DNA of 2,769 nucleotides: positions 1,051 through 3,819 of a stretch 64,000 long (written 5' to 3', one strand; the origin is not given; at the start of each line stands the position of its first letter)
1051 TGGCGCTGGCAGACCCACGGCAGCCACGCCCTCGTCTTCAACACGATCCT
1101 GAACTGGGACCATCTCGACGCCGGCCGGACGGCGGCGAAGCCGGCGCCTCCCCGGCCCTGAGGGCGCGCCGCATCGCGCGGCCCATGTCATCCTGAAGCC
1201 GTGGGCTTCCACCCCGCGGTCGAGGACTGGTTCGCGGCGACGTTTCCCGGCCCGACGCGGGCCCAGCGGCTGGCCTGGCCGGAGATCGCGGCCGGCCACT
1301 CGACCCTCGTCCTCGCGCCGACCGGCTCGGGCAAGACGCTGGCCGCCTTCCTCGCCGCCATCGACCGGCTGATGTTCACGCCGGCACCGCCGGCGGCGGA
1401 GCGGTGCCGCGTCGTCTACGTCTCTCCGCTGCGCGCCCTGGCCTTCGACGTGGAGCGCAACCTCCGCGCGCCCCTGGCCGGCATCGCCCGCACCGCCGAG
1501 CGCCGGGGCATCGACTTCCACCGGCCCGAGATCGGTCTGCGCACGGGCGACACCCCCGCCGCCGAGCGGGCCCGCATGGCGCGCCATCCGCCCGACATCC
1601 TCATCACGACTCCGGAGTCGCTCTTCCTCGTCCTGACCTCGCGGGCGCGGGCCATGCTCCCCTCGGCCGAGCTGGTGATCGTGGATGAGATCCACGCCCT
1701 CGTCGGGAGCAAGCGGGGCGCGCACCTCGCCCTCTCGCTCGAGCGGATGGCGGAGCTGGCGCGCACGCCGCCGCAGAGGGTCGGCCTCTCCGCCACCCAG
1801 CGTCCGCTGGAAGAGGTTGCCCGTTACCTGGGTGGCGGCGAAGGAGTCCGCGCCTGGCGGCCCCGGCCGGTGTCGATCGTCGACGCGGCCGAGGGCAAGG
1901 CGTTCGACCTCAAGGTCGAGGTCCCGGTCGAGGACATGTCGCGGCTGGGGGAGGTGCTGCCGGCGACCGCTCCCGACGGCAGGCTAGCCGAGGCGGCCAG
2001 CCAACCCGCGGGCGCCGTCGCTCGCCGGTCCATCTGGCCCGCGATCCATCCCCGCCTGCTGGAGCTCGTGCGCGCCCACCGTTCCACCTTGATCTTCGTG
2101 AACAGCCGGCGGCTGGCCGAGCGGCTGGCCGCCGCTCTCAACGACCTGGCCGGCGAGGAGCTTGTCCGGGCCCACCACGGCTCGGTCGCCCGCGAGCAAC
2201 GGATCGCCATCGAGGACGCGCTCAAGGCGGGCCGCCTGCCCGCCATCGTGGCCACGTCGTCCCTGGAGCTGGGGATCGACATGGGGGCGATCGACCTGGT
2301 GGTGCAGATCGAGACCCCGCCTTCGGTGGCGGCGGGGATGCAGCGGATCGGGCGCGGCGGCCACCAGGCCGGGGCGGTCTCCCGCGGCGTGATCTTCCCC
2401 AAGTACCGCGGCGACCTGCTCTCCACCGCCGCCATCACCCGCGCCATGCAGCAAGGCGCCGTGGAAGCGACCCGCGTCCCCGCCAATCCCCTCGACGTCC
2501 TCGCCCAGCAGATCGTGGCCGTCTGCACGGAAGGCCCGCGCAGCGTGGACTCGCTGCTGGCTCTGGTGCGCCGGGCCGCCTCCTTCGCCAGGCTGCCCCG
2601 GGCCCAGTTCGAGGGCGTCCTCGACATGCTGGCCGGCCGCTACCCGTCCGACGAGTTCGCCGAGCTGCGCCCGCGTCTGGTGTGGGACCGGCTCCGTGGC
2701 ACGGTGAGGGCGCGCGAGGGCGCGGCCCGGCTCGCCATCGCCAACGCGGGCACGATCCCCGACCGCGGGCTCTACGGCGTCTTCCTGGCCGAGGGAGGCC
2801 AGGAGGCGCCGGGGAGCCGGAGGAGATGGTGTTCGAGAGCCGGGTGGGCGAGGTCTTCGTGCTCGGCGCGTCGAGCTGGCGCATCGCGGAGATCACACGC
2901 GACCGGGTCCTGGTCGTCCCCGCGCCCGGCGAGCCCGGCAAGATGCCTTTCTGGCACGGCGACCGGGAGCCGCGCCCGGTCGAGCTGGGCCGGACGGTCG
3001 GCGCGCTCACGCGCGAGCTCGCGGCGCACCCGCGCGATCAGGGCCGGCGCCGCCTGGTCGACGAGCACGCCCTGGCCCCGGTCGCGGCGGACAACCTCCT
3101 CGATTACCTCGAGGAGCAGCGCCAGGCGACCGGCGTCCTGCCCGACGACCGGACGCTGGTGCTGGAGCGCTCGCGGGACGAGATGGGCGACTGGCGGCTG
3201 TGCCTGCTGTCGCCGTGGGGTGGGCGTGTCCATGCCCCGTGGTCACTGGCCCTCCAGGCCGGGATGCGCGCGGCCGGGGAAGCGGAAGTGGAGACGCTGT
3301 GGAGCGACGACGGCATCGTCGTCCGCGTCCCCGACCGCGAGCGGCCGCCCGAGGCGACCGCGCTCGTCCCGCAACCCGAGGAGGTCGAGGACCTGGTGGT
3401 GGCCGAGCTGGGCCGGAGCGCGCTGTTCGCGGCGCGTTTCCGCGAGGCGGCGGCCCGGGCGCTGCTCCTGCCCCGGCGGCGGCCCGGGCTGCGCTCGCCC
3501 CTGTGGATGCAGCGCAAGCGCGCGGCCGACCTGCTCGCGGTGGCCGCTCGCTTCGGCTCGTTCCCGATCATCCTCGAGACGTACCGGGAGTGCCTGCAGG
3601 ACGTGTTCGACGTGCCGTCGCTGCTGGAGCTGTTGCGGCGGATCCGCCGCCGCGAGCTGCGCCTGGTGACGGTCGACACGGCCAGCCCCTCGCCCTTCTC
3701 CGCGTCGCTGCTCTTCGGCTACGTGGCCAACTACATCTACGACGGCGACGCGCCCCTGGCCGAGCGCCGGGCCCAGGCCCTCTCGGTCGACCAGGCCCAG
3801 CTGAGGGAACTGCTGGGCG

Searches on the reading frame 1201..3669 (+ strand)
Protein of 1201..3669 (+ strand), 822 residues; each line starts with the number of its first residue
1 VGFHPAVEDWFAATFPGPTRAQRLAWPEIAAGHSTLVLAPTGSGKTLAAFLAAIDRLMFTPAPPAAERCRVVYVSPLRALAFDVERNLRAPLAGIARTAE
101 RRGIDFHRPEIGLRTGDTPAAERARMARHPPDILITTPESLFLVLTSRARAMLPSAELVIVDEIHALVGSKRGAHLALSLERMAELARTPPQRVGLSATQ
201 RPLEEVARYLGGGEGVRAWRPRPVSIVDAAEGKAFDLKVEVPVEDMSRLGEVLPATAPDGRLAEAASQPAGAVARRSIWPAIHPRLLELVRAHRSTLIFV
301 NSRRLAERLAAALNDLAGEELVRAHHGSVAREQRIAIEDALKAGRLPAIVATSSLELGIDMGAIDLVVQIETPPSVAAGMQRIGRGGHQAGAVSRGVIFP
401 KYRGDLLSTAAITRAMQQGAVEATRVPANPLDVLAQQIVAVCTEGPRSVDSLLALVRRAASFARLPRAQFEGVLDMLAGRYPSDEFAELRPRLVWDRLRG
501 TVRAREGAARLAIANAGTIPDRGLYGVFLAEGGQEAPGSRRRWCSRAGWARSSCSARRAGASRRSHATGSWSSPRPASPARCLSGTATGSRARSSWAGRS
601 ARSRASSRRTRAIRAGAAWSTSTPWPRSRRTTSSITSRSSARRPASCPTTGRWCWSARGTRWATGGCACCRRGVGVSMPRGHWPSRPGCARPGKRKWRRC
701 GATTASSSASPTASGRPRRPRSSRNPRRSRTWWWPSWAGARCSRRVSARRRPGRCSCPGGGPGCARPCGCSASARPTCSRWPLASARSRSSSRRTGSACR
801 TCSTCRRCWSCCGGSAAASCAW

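Call 87: search_protein_families(library=pfam, proteins=[window:1201-3669:+], max_evalue=0.00001)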
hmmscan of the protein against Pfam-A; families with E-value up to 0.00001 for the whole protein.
window:1201-3669:+ (822 aa): 3 families
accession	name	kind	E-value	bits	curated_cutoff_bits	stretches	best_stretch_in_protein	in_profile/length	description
PF19306.5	WH_Lhr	-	4e-31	108.1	27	1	414-533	1-120/168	Large helicase-related protein, winged helix domain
PF00270.35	DEAD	-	4.7e-31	108.2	26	1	19-202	1-163/167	DEAD/DEAH box helicase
PF00271.37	Helicase_C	-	2.3e-15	57.2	23.5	1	287-387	7-107/110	Helicase conserved C-terminal domain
